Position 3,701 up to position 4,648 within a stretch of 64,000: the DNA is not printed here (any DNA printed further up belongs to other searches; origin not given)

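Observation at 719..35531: One palindrome, CAAAC-N4-GTTTG, sits in eight promoter regions of the acyl-CoA supercluster: candidate single-regulator regulon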

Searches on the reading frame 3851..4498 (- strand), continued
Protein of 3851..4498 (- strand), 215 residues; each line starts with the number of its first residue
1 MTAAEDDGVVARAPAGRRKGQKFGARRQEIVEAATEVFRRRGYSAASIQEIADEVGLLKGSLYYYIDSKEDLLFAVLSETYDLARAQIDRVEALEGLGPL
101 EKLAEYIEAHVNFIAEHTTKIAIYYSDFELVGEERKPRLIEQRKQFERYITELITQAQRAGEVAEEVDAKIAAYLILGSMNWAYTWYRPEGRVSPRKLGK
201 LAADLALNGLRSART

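Call 17: find_related_loci(query=A1, collection=genome_contigs, flank=10000)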
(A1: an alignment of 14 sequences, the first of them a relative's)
Query A1 (215 aa) in genome_contigs; peptide patterns used: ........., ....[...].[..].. (x = any residue, [..] = any of these).
132 stretches matched a pattern; 124 encode a relative of the query (tblastn E <= 1e-3); the best 80 are kept; 80 distinct loci.
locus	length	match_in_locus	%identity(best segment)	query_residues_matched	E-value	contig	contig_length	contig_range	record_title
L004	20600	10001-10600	64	15-214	1e-83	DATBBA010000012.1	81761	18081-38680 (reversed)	MAG TPA_asm: Gaiellaceae bacterium isolate SMAG_U5746 k141_820590, whole genome shotgun sequence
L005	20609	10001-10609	61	11-213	3e-78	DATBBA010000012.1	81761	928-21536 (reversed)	MAG TPA_asm: Gaiellaceae bacterium isolate SMAG_U5746 k141_820590, whole genome shotgun sequence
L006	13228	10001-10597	46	16-215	8e-57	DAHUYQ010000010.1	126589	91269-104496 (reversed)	MAG TPA_asm: Solirubrobacterales bacterium isolate clean274 k141_174199, whole genome shotgun sequence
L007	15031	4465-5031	42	26-214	6e-50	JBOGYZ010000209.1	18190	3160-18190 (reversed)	MAG: Solirubrobacterales bacterium isolate H1-B2_concoct.bin.13_sub k127_106912, whole genome shotgun sequence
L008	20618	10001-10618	40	11-214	3e-49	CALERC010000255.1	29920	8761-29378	MAG TPA_asm: uncultured actinobacterium isolate SRR3901694_bin.69_CONCOCT_v1.1_MAG genome assembly, contig: ERZ778021.13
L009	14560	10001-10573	42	24-215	2e-47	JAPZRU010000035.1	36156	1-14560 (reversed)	MAG: Steroidobacteraceae bacterium isolate LE19-196.1M c_000000003072, whole genome shotgun sequence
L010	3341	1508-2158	39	2-213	1e-44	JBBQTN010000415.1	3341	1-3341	MAG: Acidimicrobiales bacterium isolate Co_metawrap_1839 Cmw_1839_k141_19578738_length_3341_cov_9.0000, whole genome sho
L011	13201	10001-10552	41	26-210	6e-43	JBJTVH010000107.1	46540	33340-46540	MAG: Acidimicrobiales bacterium isolate samp_4445_metabat2_105 samp_4445_1443718, whole genome shotgun sequence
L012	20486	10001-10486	45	29-191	8e-42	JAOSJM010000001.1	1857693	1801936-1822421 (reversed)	MAG: Acidimicrobiia bacterium isolate FR_3 FR-Acidimicrobiia-3_s1, whole genome shotgun sequence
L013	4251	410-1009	41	12-212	1e-41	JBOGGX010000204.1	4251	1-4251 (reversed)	MAG: Acidimicrobiales bacterium isolate M3-S_metabat2.bin.245_sub k127_588072, whole genome shotgun sequence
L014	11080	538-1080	41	29-210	5e-41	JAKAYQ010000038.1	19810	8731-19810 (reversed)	MAG: Actinomycetes bacterium isolate YS5.bin29 NODE_1664_length_19810_cov_2.815780, whole genome shotgun sequence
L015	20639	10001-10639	37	1-213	1e-40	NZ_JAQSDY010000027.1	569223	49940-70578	MAG: Brevundimonas sp. isolate D1-2020 MAG003 NODE_5_length_569223_cov_142.094928, whole genome shotgun sequence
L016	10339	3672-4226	40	26-211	6e-40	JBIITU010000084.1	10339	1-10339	MAG: Steroidobacteraceae bacterium isolate ME2004-08-06_3300043437_group2_bin102 Rohwer_bin2486_scaffold_7074_c1, whole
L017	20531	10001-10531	41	26-206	7e-40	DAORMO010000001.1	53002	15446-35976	MAG TPA_asm: Terricaulis sp. isolate AMR_MDS_5471 NODE_474_length_53002_cov_3.114624, whole genome shotgun sequence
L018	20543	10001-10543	43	29-210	8e-40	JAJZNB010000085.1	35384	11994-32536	MAG: Actinomycetes bacterium isolate MAS3.bin68 NODE_2193_length_35384_cov_1.416626, whole genome shotgun sequence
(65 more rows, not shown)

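Call 24: find_related_loci(query=P0001, collection=metagenome_contigs, flank=10000)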
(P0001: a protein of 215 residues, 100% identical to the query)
Query P0001 (215 aa) in metagenome_contigs; peptide patterns used: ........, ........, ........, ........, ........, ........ (x = any residue, [..] = any of these).
545 stretches matched a pattern; 174 encode a relative of the query (tblastn E <= 1e-3); the best 80 are kept; 80 distinct loci.
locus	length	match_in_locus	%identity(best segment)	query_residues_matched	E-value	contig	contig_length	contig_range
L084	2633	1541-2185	100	1-215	3e-148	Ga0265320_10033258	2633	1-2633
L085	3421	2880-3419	100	1-180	2e-117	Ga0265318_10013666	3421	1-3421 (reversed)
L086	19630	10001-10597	81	17-214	3e-105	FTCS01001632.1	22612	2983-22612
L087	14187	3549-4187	82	1-213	5e-113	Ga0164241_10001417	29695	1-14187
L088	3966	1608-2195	52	17-215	6e-64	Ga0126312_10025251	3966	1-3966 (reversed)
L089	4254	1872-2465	46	9-214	7e-63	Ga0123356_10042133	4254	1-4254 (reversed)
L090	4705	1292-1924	46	2-213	3e-60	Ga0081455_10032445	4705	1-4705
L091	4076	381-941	48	26-213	2e-60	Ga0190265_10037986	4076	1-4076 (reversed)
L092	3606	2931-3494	49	26-214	1e-57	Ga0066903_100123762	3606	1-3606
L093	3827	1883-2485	46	11-210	2e-57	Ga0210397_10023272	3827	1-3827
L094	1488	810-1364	46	26-211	9e-60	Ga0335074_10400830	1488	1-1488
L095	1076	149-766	42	7-215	7e-61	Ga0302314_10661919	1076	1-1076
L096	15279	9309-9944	45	2-212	1e-56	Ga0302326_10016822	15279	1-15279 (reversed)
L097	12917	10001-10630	44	2-210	2e-55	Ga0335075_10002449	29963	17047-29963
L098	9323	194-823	44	2-210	5e-55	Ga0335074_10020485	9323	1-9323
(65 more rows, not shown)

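Call 25: find_encoding_contigs(protein=P0007, flank=10000, max_places=2)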
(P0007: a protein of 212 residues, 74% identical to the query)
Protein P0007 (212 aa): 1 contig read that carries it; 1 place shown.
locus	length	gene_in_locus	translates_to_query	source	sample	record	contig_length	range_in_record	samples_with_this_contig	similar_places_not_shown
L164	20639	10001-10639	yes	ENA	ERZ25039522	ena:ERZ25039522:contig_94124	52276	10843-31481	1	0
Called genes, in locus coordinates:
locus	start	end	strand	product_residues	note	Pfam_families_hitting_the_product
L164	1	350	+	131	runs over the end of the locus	PF00190:Cupin_1 (weak), PF07883:Cupin_2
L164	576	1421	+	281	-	PF00378:ECH_1, PF16113:ECH_2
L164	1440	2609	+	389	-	PF22691:Thiolase_C_1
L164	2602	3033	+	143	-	PF12172:zf-ChsH2, PF01796:OB_ChsH2_C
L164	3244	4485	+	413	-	PF13433:Peripla_BP_5 (faint), PF13458:Peripla_BP_6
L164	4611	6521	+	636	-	PF02653:BPD_transp_2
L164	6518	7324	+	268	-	PF00005:ABC_tran, PF13304:AAA_21 (faint)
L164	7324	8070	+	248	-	PF00005:ABC_tran, PF02463:SMC_N (faint), PF13304:AAA_21 (faint)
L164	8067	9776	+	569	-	PF00501:AMP-binding, PF13193:AMP-binding_C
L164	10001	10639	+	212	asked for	PF00440:TetR_N, PF17932:TetR_C_24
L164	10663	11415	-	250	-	PF23441:SDR, PF00106:adh_short, PF08659:KR, PF13561:adh_short_C2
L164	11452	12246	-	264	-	PF00106:adh_short, PF08659:KR, PF13561:adh_short_C2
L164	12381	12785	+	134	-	PF12973:Cupin_7 (weak), PF07883:Cupin_2 (weak)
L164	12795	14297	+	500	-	PF00171:Aldedh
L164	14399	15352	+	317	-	PF00106:adh_short, PF08659:KR, PF13561:adh_short_C2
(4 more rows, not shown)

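Call 26: find_encoding_contigs(protein=P0003, flank=10000, max_places=2)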
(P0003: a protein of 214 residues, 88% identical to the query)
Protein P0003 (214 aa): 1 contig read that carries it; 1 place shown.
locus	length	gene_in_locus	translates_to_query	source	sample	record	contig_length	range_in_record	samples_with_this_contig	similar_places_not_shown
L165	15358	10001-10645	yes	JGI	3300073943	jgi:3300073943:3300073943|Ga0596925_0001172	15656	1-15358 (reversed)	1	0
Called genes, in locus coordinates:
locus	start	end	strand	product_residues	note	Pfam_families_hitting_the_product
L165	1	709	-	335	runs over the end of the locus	?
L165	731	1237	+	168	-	PF07883:Cupin_2 (weak)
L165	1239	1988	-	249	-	PF00005:ABC_tran, PF02463:SMC_N (faint), PF13304:AAA_21 (faint)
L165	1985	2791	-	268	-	PF00005:ABC_tran, PF13304:AAA_21 (faint), PF12399:BCA_ABC_TP_C (weak)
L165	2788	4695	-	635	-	PF02653:BPD_transp_2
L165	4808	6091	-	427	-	PF13433:Peripla_BP_5 (faint), PF13458:Peripla_BP_6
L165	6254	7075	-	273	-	PF00106:adh_short, PF23441:SDR (weak), PF08659:KR, PF13561:adh_short_C2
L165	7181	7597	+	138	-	PF07883:Cupin_2 (weak)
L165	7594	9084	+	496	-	PF00171:Aldedh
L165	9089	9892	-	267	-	PF00106:adh_short, PF08659:KR, PF01370:Epimerase (weak), PF13561:adh_short_C2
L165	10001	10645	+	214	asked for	PF00440:TetR_N, PF17932:TetR_C_24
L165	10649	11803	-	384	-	PF02771:Acyl-CoA_dh_N, PF02770:Acyl-CoA_dh_M, PF00441:Acyl-CoA_dh_1, PF08028:Acyl-CoA_dh_2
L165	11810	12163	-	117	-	PF01883:FeS_assembly_P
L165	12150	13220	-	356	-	-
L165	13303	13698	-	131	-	PF00190:Cupin_1 (weak), PF07883:Cupin_2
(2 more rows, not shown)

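Call 27: find_encoding_contigs(protein=P0006, flank=10000, max_places=2)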
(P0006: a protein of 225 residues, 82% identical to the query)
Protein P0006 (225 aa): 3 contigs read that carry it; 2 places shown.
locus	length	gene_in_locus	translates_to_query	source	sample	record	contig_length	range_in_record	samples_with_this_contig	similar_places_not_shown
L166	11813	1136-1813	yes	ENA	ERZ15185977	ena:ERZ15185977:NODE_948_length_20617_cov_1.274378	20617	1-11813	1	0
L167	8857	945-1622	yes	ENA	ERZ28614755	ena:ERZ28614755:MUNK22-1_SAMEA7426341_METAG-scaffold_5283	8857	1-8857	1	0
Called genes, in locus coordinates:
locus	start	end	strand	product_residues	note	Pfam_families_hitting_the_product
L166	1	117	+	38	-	?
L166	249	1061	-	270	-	PF23441:SDR (weak), PF00106:adh_short, PF01370:Epimerase, PF08659:KR, PF13561:adh_short_C2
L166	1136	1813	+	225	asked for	PF00440:TetR_N, PF17932:TetR_C_24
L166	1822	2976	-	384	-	PF02771:Acyl-CoA_dh_N, PF02770:Acyl-CoA_dh_M, PF00441:Acyl-CoA_dh_1, PF08028:Acyl-CoA_dh_2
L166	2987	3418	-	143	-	PF03928:HbpS-like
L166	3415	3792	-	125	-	PF01883:FeS_assembly_P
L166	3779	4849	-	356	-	PF04909:Amidohydro_2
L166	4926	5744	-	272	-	PF00378:ECH_1, PF16113:ECH_2, PF00378:ECH_1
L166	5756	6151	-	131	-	PF00190:Cupin_1 (weak), PF07883:Cupin_2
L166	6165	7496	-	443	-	PF00890:FAD_binding_2, PF01946:Thi4 (faint), PF03486:HI0933_like (faint), PF07992:Pyr_redox_2 (weak), PF12831:FAD_oxidored, PF13450:NAD_binding_8 (weak), PF01266:DAO (weak), PF00890:FAD_binding_2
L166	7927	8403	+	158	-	-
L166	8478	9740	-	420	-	PF26348:SRA_ScoMcrA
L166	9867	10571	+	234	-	-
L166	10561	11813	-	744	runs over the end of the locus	PF00149:Metallophos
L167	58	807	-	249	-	PF00106:adh_short, PF08659:KR, PF23441:SDR (weak), PF01370:Epimerase, PF13561:adh_short_C2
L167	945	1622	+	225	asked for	PF00440:TetR_N, PF17932:TetR_C_24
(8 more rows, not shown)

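Call 42: search_protein_families(library=ncbifam, proteins=[window:3851-4498:-], max_evalue=0.001)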
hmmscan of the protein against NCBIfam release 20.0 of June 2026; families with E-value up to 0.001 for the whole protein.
window:3851-4498:- (215 aa): 20 families
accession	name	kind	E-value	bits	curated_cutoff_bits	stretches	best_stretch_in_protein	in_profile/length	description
NF041196.1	ScbR_bind_reg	equivalog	2.1e-22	80.2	150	1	27-179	8-157/191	ScbR family autoregulator-binding transcription factor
NF053878.1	FATransRegFadRBac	equivalog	1.3e-16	60.9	200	1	28-209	6-187/190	fatty acid metabolism transcriptional regulator FadR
NF050111.1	TransRegSACE7040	equivalog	8e-15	55.2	250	1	26-211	2-183/186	SACE_7040 family transcriptional regulator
NF051457.1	acryl_TF_AcuR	equivalog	1e-14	54.3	247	1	18-174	10-170/204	acrylate utilization transcriptional regulator AcuR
TIGR03613.1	RutR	equivalog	9.1e-13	48.5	368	1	23-120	6-101/202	pyrimidine utilization regulatory protein R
NF051852.1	efflux_TF_MtrR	exception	1.6e-12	47.7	280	1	26-176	11-166/205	multidrug efflux system transcriptional repressor MtrR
NF007430.0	PRK09975.1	equivalog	4.6e-12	45.5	274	1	25-180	11-170/220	acrEF/envCD operon transcriptional regulator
NF053731.1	TransRegFasRMycb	equivalog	2.6e-11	43.7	330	1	25-120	11-105/199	HTH-type transcriptional activator FasR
NF011584.0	PRK15008.1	equivalog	3.9e-11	43.2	230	1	16-113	10-104/212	HTH-type transcriptional regulator RutR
NF058643.1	TranRegCurRPseudo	equivalog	6.1e-10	39.1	300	1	22-117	4-99/193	TetR family transcriptional repressor CurR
NF007949.0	PRK10668.1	equivalog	9.9e-10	38.2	271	1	18-176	4-167/216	multidrug efflux transporter transcriptional repressor AcrR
TIGR03384.1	betaine_BetI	equivalog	1.1e-09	38.2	201.3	1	25-112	8-94/189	choline-binding transcriptional repressor BetI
NF037937.1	septum_RefZ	equivalog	1.5e-08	34.8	180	1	27-119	1-94/195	forespore capture DNA-binding protein RefZ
TIGR03968.1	mycofact_TetR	equivalog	3.1e-08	33.5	224.9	1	18-186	2-166/190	mycofactocin system transcriptional regulator MftR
NF001978.0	PRK00767.1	equivalog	5.1e-08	32.9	118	1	25-120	9-102/197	transcriptional regulator BetI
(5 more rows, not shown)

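Call 50: find_encoding_contigs(protein=P0014, flank=10000, max_places=1)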
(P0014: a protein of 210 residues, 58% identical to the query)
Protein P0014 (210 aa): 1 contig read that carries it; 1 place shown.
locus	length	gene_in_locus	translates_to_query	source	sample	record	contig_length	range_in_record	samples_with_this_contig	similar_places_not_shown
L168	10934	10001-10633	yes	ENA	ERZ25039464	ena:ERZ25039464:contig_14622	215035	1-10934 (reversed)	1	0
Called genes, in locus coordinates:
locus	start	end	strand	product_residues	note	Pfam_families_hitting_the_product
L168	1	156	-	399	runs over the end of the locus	-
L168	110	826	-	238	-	PF14065:Pvc16_N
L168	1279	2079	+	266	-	-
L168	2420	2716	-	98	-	PF06841:Phage_T4_gp19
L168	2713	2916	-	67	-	-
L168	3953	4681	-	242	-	-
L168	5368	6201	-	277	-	-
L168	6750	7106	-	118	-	-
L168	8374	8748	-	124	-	-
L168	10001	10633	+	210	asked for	PF00440:TetR_N, PF17932:TetR_C_24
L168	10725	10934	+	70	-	?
